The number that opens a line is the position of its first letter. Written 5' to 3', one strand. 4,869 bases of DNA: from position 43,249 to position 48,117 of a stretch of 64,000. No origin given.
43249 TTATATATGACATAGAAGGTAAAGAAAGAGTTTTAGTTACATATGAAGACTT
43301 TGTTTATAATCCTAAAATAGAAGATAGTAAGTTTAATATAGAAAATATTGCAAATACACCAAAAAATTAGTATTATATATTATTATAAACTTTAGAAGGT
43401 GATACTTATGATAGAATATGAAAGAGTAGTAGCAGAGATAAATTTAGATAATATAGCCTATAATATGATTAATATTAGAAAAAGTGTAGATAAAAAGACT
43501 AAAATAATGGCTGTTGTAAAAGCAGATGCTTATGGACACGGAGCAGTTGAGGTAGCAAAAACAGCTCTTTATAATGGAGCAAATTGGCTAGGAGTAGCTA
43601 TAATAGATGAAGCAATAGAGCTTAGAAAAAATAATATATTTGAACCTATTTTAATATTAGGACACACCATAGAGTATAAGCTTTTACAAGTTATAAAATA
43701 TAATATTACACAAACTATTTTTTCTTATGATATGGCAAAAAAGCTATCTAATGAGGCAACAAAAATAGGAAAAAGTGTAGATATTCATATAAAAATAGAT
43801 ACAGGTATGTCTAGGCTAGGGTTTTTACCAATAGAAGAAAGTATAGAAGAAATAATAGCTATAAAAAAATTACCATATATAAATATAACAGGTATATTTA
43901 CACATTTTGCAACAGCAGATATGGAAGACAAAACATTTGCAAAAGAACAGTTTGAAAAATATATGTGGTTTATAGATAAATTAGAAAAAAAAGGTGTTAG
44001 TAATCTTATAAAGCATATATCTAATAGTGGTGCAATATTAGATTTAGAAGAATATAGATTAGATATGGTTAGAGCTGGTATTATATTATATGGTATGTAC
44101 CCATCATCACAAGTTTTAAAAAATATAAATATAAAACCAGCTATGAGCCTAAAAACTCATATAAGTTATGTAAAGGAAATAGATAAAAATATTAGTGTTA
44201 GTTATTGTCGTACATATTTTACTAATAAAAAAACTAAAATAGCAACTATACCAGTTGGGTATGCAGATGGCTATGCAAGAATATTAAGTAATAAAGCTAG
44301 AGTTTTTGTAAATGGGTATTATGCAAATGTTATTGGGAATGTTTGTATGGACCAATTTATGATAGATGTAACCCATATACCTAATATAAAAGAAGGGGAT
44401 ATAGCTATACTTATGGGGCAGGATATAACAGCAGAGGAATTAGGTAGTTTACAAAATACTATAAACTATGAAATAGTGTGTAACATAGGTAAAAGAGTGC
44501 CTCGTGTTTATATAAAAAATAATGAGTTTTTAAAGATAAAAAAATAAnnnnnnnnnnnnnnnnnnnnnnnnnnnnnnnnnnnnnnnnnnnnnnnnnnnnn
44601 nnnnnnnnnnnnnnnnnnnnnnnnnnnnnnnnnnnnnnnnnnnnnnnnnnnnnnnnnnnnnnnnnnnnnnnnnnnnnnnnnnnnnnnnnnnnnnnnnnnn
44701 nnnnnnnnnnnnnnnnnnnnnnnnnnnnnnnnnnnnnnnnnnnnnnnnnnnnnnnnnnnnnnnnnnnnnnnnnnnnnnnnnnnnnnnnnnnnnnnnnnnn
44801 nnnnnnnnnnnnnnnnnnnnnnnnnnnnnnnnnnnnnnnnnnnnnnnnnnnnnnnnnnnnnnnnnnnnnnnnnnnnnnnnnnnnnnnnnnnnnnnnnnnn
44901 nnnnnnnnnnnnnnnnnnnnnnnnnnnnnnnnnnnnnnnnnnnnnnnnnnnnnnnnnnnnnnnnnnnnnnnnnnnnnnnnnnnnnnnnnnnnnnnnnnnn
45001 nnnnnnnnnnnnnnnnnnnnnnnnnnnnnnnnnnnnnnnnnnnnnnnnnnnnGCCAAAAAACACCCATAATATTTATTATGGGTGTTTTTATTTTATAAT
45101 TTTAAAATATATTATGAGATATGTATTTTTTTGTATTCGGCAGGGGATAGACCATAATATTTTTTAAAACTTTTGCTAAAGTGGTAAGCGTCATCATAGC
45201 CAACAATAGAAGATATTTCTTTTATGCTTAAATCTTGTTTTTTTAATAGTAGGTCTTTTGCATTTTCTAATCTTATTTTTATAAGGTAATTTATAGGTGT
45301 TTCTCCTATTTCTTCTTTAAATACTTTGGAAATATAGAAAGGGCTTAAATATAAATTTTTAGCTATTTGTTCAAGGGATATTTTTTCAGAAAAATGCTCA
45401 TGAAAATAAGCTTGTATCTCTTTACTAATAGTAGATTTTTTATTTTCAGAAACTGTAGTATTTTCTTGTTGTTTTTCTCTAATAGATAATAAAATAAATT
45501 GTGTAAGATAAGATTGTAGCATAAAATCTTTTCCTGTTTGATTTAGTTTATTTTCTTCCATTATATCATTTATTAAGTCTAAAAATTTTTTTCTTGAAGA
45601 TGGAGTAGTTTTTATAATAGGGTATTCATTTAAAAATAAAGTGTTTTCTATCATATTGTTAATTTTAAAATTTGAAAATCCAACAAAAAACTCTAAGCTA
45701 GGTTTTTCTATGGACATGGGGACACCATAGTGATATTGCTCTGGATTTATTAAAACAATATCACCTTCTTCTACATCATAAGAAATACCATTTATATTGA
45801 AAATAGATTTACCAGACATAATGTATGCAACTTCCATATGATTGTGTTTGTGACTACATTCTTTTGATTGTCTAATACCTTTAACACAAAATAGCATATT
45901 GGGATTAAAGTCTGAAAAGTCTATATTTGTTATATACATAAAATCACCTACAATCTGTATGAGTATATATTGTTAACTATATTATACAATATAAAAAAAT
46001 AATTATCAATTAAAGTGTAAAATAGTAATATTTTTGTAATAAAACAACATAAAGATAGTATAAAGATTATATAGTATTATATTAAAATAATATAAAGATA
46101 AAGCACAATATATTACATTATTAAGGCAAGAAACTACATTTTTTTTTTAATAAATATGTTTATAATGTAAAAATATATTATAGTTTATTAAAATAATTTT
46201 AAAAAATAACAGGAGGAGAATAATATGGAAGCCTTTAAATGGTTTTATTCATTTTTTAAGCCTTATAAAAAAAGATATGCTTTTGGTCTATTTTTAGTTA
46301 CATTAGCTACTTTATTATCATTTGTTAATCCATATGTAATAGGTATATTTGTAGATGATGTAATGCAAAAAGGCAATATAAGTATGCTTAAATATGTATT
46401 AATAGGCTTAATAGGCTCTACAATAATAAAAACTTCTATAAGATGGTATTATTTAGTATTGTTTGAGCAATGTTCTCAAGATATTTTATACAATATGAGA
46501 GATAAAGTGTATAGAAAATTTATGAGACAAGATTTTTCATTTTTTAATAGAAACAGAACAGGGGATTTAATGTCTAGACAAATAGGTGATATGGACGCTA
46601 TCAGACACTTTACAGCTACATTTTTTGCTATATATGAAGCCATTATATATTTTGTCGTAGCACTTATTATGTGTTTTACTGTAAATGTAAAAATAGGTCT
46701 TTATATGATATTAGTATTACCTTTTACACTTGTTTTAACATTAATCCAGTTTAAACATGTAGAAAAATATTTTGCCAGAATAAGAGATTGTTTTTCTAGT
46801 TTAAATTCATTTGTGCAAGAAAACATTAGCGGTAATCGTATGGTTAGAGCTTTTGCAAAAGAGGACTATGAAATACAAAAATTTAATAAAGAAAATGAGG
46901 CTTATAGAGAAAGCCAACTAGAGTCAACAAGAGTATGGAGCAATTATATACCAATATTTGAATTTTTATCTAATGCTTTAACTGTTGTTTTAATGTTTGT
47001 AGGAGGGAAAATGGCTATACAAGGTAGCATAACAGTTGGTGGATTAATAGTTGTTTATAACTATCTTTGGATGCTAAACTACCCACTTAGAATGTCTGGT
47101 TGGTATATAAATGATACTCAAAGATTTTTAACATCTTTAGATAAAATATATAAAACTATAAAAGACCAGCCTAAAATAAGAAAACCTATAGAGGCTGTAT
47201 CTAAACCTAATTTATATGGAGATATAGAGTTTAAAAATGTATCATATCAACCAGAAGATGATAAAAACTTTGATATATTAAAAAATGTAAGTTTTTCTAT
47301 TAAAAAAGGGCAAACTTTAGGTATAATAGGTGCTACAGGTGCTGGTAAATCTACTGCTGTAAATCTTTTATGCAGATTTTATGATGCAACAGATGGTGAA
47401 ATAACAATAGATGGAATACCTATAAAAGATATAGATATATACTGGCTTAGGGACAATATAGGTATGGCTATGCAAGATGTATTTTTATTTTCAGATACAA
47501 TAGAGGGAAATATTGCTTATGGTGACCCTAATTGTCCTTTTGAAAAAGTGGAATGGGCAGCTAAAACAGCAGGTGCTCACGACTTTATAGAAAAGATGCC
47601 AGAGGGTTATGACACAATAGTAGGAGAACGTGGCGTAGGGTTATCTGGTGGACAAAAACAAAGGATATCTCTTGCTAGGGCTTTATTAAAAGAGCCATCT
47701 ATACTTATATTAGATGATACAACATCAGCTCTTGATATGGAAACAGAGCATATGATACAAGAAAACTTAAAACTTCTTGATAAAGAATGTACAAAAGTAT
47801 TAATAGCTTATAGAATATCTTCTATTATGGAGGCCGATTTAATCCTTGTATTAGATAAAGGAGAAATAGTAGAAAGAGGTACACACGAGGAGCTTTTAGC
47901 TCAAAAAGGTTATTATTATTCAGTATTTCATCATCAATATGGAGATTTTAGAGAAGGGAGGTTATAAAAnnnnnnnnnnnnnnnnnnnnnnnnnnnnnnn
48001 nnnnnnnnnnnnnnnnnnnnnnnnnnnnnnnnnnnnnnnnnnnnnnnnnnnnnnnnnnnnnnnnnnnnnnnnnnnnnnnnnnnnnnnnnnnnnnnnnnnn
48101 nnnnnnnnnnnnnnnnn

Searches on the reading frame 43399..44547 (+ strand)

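Call 93: search_protein_families(library=pfam, proteins=[window:43399-44547:+], max_evalue=0.00001)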
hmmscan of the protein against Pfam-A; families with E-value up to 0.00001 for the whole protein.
window:43399-44547:+ (382 aa): 2 families
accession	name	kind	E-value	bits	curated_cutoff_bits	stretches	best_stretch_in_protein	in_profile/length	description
PF01168.26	Ala_racemase_N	-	6.8e-73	245.5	24.1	1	14-235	1-220/220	Alanine racemase, N-terminal domain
PF00842.27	Ala_racemase_C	-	7e-47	158.6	25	1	248-371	1-127/127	Alanine racemase, C-terminal domain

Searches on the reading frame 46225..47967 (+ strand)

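Call 93: search_protein_families(library=pfam, proteins=[window:46225-47967:+], max_evalue=0.00001)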
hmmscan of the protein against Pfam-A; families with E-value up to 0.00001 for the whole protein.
window:46225-47967:+ (580 aa): 2 families
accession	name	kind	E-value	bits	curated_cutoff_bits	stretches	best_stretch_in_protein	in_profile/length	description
PF00664.28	ABC_membrane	-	1.2e-44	153.5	28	1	20-286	3-272/274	ABC transporter transmembrane region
PF00005.33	ABC_tran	-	4.6e-33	115.2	25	1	352-501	1-137/137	ABC transporter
